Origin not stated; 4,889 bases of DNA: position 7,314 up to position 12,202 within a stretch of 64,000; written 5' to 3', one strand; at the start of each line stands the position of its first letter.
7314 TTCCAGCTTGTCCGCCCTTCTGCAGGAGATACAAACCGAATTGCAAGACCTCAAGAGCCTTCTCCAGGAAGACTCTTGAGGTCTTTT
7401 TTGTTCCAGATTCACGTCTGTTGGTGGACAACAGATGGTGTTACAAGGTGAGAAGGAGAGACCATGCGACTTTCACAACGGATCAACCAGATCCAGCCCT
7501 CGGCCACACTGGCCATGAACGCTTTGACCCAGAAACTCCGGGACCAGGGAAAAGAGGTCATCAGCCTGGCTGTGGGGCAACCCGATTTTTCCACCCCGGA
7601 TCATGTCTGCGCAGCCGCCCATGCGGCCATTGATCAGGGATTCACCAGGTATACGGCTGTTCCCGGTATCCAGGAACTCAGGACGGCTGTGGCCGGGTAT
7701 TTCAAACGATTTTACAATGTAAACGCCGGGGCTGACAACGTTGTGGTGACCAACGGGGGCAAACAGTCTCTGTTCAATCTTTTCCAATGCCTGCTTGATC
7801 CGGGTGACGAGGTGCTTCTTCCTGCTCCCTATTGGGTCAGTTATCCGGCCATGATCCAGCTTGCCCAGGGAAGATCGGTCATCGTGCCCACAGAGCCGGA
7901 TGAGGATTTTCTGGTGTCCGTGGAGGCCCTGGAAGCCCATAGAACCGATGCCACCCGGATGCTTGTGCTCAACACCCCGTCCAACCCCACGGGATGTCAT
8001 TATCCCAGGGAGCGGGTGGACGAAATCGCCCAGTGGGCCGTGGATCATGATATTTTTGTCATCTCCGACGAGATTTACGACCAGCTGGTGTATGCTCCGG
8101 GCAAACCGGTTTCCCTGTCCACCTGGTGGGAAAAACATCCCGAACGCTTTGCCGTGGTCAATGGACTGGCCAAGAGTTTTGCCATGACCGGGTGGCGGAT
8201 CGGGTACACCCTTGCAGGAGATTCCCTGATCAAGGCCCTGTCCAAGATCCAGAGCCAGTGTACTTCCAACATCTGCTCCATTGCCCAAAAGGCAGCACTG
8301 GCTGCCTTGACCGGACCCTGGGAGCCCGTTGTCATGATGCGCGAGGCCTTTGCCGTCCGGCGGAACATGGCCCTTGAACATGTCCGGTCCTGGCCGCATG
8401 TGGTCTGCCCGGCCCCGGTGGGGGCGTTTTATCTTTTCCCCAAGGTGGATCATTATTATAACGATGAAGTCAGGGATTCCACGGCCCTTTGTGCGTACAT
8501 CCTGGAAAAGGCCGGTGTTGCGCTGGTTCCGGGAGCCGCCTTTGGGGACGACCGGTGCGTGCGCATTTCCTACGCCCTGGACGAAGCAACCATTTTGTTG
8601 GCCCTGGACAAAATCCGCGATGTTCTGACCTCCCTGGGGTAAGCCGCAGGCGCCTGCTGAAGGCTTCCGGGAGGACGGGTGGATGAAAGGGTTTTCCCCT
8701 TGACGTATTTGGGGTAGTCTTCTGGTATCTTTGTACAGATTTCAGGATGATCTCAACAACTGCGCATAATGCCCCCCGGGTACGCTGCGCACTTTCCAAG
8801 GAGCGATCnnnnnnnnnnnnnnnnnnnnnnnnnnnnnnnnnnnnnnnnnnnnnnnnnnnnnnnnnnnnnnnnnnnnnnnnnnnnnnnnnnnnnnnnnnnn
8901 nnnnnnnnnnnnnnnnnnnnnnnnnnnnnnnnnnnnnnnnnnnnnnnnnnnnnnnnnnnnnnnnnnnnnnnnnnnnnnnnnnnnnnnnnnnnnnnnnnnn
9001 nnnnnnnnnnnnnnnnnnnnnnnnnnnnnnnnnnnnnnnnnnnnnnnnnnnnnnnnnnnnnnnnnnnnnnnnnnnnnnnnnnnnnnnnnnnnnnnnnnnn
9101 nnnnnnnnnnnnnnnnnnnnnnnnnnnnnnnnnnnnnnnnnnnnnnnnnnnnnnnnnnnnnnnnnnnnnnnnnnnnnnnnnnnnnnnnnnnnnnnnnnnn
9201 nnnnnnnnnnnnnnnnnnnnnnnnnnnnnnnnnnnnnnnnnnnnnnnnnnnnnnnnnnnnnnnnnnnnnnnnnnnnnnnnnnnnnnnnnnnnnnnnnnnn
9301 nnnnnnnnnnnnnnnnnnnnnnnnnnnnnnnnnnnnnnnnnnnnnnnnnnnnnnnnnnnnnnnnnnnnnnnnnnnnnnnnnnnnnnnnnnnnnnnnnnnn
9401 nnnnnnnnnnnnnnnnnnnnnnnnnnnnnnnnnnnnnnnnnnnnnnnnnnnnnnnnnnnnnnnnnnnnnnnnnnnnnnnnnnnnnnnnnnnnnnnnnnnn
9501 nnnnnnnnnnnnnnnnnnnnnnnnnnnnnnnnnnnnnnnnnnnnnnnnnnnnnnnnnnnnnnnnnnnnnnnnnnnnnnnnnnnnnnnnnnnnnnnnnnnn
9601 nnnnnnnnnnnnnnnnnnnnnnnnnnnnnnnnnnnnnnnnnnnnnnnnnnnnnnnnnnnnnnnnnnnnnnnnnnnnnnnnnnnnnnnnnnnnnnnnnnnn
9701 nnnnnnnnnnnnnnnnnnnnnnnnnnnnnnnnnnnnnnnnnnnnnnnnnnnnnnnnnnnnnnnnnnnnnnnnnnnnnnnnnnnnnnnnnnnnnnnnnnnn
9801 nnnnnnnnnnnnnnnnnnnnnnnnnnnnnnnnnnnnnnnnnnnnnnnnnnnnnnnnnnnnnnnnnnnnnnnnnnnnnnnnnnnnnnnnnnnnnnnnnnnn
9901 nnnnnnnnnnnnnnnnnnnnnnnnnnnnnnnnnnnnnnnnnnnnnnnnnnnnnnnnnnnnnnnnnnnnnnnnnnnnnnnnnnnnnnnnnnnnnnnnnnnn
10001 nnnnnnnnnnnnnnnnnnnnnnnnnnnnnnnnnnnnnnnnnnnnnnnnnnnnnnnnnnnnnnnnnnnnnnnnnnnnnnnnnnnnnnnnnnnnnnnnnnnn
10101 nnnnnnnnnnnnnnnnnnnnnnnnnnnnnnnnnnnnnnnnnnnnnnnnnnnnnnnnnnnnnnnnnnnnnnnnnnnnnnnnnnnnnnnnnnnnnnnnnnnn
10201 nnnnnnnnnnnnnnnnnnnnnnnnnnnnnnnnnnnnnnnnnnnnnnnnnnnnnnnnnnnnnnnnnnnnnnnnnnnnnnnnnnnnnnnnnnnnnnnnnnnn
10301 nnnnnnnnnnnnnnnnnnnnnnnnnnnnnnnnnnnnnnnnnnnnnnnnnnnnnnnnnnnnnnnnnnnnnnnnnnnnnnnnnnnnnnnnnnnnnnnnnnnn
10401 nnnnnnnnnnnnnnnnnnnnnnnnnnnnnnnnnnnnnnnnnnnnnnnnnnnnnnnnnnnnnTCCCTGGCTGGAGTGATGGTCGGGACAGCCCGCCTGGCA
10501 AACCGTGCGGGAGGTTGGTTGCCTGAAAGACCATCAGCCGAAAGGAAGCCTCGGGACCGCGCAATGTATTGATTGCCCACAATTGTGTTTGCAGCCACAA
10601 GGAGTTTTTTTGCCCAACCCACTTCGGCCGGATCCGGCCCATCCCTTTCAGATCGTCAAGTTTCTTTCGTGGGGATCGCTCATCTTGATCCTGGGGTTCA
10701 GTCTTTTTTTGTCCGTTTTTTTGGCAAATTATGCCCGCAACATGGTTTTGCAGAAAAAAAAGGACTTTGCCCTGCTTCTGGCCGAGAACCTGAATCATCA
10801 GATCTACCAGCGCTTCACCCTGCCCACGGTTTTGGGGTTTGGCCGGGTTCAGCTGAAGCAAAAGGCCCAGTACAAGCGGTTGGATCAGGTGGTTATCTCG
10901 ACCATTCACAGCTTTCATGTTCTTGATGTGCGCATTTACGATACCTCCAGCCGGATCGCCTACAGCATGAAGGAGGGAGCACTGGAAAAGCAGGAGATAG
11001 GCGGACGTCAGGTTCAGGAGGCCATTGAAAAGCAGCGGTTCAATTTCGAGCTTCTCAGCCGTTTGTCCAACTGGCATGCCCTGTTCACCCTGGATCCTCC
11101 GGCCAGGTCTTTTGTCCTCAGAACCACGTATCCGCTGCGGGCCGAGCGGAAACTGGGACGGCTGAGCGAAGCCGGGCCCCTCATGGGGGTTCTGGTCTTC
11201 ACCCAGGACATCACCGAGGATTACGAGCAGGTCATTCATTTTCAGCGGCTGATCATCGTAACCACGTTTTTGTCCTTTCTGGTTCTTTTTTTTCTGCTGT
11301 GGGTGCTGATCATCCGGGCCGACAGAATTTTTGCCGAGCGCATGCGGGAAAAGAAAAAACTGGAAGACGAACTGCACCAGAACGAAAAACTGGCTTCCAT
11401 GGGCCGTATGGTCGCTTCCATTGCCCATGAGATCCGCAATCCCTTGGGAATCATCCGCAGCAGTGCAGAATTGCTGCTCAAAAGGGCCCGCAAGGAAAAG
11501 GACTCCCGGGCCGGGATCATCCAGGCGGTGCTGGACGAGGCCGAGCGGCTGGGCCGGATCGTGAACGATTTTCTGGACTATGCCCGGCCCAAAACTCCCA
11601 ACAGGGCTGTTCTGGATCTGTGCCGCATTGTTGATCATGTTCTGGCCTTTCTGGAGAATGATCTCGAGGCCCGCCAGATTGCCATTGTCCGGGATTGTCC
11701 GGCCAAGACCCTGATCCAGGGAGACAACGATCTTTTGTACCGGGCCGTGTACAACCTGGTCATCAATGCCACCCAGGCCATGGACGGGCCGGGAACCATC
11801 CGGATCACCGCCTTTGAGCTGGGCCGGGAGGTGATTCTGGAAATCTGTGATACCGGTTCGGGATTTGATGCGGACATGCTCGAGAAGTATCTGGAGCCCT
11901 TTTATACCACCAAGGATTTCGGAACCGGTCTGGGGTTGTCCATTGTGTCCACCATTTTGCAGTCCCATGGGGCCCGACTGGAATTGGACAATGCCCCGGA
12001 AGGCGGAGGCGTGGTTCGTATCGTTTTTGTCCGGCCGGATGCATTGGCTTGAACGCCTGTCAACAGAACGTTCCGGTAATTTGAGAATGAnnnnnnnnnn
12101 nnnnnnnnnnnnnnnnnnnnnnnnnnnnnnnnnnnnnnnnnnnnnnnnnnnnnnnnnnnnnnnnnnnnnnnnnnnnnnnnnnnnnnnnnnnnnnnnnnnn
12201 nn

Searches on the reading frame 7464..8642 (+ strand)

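Call 5: search_protein_families(library=pfam, proteins=[window:7464-8642:+], max_evalue=0.01)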
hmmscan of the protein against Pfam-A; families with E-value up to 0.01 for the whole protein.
window:7464-8642:+ (392 aa): 4 families
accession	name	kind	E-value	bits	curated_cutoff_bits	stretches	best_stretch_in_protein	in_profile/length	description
PF00155.27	Aminotran_1_2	-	8.3e-70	236.2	19.7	1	31-384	2-361/361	Aminotransferase class I and II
PF00266.25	Aminotran_5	-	5.8e-05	22.7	21.5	1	82-202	54-175/371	Aminotransferase class-V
PF01053.26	Cys_Met_Meta_PP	-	0.0011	18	27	1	89-202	66-173/381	Cys/Met metabolism PLP-dependent enzyme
PF01041.23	DegT_DnrJ_EryC1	-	0.002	17.9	19.8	1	89-202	38-145/360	DegT/DnrJ/EryC1/StrS aminotransferase family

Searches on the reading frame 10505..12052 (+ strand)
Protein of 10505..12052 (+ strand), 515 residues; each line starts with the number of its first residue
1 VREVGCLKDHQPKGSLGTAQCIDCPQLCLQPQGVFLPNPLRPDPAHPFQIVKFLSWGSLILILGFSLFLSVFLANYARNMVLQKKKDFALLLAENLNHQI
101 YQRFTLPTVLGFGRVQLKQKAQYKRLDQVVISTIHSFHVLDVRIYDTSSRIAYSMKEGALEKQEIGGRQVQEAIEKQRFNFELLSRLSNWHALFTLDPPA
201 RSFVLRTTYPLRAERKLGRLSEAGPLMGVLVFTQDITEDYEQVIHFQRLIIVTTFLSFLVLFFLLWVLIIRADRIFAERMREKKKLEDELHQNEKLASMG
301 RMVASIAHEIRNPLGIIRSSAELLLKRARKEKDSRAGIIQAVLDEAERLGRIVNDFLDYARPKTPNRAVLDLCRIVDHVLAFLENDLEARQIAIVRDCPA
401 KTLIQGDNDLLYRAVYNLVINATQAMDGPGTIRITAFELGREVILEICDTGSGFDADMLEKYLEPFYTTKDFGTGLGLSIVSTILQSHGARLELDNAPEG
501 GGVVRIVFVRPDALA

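Call 5: search_protein_families(library=pfam, proteins=[window:10505-12052:+], max_evalue=0.01)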
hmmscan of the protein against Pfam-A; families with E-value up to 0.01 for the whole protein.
window:10505-12052:+ (515 aa): 2 families
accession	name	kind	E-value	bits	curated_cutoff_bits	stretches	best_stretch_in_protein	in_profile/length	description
PF02518.31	HATPase_c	-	1e-19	71.4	26.4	1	406-508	1-107/111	Histidine kinase-, DNA gyrase B-, and HSP90-like ATPase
PF00512.31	HisKA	-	1e-16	61.2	26.9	1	299-363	2-64/66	His Kinase A (phospho-acceptor) domain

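Call 7: search_protein_families(library=ncbifam, proteins=[window:10505-12052:+], max_evalue=0.01)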
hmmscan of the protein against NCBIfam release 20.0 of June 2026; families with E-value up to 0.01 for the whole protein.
window:10505-12052:+ (515 aa): 81 families (the best 25 are shown)
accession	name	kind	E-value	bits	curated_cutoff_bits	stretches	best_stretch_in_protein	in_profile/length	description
NF008468.0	PRK11360.1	equivalog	1.6e-56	192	646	1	280-508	377-606/616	two-component system sensor histidine kinase AtoS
NF007688.0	PRK10364.1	equivalog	1.2e-51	175.9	479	1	264-506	203-447/460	two-component system sensor histidine kinase ZraS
NF038348.1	T2SS_HK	subfamily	1.1e-32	113.2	450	2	337-504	399-567/574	histidine kinase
NF053867.1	SprKinKinDBac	equivalog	1.2e-32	113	775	1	247-507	238-494/500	sporulation kinase KinD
NF010411.0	PRK13837.1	equivalog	3.6e-32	111.3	647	1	280-507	431-672/828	two-component system VirA-like sensor kinase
NF046044.1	PnpS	equivalog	7.9e-31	107.4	400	1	302-506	173-387/390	two-component system histidine kinase PnpS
NF008312.0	PRK11100.1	equivalog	4.2e-30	105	356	1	293-508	250-472/477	two-component system sensor histidine kinase CreC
TIGR01386.1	cztS_silS_copS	subfamily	9.8e-30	103.9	292.55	1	303-498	245-446/457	heavy metal sensor histidine kinase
TIGR02966.1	phoR_proteo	equivalog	4.3e-29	101.6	334.2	1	292-506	106-331/333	phosphate regulon sensor histidine kinase PhoR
NF052574.1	HisKinEspCMyxo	equivalog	1e-28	100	1200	1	282-507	400-634/785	serine histidine kinase EspC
NF046020.1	HisKinCckABruc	equivalog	4.8e-28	97.5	1000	1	275-507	456-704/868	cell cycle histidine kinase CckA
NF040750.1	tetrathio_HK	equivalog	2.4e-27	95.7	750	1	245-499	281-543/555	tetrathionate respiration histidine kinase TtrS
NF033092.0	HK_WalK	equivalog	7.1e-27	94.2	725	1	300-506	373-590/594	cell wall metabolism sensor histidine kinase WalK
NF052573.1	HisKinEspAMyxo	equivalog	1.7e-25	89.2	1400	1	280-508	365-609/755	serine histidine kinase EspA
NF012163.2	BaeS_SmeS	equivalog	1.5e-23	83.5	500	1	284-506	227-454/457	sensor histidine kinase efflux regulator BaeS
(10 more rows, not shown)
